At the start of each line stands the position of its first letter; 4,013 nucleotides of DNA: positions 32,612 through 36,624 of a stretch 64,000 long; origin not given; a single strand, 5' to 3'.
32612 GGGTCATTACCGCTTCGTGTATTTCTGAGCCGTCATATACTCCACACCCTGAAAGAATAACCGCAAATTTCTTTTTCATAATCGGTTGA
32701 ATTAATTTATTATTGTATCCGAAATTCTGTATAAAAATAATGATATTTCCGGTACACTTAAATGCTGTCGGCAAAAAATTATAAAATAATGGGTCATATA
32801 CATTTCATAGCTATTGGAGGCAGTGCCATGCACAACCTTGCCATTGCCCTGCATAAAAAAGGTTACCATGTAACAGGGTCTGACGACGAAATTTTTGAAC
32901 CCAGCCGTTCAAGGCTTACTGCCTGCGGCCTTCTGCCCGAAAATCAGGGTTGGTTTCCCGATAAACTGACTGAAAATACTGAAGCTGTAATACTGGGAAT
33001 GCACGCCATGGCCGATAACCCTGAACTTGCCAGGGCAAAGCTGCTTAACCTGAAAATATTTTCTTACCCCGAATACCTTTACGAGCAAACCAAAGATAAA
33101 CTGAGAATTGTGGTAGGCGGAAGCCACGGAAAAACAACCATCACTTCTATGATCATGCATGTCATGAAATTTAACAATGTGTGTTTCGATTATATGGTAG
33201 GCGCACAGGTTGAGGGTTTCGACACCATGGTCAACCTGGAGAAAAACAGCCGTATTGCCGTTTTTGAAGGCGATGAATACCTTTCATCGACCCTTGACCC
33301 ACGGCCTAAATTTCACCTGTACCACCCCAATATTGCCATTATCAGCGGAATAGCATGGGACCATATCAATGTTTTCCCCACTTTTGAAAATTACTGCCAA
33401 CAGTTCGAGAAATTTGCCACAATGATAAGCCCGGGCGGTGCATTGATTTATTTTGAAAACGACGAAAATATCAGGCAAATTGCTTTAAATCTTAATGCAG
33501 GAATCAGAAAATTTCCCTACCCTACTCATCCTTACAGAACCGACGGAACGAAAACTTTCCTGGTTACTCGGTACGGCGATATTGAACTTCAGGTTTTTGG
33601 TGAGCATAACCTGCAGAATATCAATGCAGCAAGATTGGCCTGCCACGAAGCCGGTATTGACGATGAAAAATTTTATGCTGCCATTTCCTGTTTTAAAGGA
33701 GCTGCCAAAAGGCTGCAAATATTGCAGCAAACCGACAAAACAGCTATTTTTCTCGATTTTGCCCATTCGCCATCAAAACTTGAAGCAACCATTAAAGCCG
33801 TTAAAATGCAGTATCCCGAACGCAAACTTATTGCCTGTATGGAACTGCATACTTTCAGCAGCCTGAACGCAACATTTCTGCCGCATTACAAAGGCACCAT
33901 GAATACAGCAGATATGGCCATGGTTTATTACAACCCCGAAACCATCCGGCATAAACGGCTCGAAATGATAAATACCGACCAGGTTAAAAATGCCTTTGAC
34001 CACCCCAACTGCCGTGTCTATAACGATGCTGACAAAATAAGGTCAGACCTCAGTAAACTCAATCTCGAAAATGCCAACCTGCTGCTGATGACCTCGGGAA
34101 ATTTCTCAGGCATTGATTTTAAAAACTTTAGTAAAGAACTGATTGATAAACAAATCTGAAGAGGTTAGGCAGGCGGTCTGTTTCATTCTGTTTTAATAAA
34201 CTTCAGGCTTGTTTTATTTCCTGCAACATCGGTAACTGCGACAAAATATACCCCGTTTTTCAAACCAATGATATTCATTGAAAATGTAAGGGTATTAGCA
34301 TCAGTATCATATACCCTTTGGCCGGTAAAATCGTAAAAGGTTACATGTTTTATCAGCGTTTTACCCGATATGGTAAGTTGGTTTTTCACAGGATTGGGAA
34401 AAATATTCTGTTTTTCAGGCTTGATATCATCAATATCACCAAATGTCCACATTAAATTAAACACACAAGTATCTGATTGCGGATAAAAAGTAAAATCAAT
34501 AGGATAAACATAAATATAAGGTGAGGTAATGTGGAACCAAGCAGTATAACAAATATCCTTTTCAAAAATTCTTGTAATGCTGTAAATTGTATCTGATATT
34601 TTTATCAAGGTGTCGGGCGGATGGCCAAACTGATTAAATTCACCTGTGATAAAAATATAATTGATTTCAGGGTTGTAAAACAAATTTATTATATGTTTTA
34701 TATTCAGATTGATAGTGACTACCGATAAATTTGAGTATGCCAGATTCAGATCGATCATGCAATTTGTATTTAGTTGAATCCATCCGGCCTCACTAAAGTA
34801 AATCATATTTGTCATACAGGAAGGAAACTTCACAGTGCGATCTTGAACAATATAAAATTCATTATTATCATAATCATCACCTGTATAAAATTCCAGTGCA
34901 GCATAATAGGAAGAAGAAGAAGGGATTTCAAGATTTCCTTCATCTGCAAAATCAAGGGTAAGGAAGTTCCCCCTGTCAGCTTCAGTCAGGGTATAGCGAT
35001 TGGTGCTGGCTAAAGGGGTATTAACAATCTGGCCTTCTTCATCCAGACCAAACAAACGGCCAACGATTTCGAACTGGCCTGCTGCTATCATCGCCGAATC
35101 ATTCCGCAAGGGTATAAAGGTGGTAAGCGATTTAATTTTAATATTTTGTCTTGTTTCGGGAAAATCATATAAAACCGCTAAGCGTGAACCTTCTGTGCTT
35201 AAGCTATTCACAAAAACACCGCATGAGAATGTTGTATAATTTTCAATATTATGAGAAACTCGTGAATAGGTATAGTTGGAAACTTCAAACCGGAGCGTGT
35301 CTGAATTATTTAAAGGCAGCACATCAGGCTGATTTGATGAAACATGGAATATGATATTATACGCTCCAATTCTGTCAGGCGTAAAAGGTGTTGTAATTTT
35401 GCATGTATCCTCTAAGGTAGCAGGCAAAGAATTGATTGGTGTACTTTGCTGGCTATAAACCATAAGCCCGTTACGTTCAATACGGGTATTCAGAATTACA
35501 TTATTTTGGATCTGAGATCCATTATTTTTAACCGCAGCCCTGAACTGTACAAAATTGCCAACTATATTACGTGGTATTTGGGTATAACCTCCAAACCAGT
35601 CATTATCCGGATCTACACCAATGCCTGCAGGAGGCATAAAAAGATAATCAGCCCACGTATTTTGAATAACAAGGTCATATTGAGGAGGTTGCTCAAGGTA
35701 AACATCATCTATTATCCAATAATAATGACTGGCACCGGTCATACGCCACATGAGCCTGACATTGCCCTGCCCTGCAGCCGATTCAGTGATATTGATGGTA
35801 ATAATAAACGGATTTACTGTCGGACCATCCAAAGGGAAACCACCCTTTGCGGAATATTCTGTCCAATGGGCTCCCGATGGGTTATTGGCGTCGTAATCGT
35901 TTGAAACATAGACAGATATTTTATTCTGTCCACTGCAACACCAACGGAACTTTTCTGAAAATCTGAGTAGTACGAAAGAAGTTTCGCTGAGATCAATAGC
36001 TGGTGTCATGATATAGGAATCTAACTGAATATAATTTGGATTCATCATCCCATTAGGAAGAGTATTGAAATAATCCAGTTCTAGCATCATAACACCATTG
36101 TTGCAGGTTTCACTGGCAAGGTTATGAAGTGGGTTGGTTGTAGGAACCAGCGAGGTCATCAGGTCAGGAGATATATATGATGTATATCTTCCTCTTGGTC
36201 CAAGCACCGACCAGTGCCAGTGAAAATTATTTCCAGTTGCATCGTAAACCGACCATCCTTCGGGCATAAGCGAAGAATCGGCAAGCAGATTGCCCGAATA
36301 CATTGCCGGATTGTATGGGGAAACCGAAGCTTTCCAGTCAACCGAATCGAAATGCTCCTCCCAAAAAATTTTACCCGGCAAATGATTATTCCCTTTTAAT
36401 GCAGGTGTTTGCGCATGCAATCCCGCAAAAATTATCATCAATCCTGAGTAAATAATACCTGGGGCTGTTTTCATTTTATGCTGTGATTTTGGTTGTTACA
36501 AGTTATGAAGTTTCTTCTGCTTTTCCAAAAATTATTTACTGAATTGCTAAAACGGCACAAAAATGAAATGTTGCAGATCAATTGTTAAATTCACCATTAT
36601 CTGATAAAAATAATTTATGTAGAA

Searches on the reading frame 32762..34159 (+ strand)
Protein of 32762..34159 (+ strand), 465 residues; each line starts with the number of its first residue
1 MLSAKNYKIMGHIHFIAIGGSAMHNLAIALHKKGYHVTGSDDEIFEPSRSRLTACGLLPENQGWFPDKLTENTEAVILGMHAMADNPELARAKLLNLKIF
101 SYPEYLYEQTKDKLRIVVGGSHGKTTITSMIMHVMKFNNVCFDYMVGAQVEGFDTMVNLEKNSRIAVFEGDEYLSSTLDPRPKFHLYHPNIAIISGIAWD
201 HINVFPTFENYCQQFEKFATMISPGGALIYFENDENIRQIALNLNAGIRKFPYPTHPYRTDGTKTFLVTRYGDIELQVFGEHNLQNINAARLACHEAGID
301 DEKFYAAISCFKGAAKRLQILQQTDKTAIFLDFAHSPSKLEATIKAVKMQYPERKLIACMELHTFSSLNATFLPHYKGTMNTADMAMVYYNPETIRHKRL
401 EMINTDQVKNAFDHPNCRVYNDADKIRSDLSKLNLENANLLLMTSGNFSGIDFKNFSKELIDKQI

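Call 64: search_protein_families(library=pfam, proteins=[window:32762-34159:+], max_evalue=0.00001)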
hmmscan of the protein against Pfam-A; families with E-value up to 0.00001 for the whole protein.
window:32762-34159:+ (465 aa): 3 families
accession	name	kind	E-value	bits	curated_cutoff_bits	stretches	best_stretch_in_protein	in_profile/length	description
PF08245.18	Mur_ligase_M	-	4.3e-16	59.9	24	1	118-293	1-199/200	Mur ligase middle domain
PF01225.30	Mur_ligase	-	1.1e-10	42.1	21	1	12-110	1-91/95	Mur ligase family, catalytic domain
PF02875.26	Mur_ligase_C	-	3.9e-06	28.1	28.4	1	317-361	2-49/127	Mur ligase, glutamate ligase domain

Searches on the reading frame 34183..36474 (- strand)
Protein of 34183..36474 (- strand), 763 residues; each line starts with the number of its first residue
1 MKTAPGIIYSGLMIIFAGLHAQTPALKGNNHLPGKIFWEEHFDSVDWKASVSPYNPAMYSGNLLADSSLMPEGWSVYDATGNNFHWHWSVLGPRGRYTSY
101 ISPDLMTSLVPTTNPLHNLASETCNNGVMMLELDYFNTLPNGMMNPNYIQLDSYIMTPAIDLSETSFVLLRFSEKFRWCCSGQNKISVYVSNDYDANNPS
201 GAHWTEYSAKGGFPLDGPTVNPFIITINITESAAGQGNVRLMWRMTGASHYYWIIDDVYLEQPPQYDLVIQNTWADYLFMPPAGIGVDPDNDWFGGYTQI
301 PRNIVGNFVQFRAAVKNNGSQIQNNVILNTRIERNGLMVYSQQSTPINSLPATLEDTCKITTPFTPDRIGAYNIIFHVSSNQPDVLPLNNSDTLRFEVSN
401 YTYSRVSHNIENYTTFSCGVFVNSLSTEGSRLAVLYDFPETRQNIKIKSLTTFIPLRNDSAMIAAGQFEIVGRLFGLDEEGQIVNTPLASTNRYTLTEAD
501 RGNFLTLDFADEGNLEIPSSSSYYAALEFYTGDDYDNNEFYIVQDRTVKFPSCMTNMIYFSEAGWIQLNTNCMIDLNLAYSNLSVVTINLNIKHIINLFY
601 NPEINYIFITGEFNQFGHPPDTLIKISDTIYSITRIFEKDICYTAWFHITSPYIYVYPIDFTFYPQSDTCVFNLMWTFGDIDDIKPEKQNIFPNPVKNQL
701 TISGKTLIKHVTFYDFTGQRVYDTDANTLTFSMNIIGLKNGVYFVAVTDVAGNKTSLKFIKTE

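Call 64: search_protein_families(library=pfam, proteins=[window:34183-36474:-], max_evalue=0.00001)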
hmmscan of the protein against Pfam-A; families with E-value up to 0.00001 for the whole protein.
window:34183-36474:- (763 aa): 1 family
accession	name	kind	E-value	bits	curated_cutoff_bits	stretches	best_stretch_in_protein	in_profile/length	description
PF18962.6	Por_Secre_tail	-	2.3e-11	44.3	27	1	691-759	1-73/75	Secretion system C-terminal sorting domain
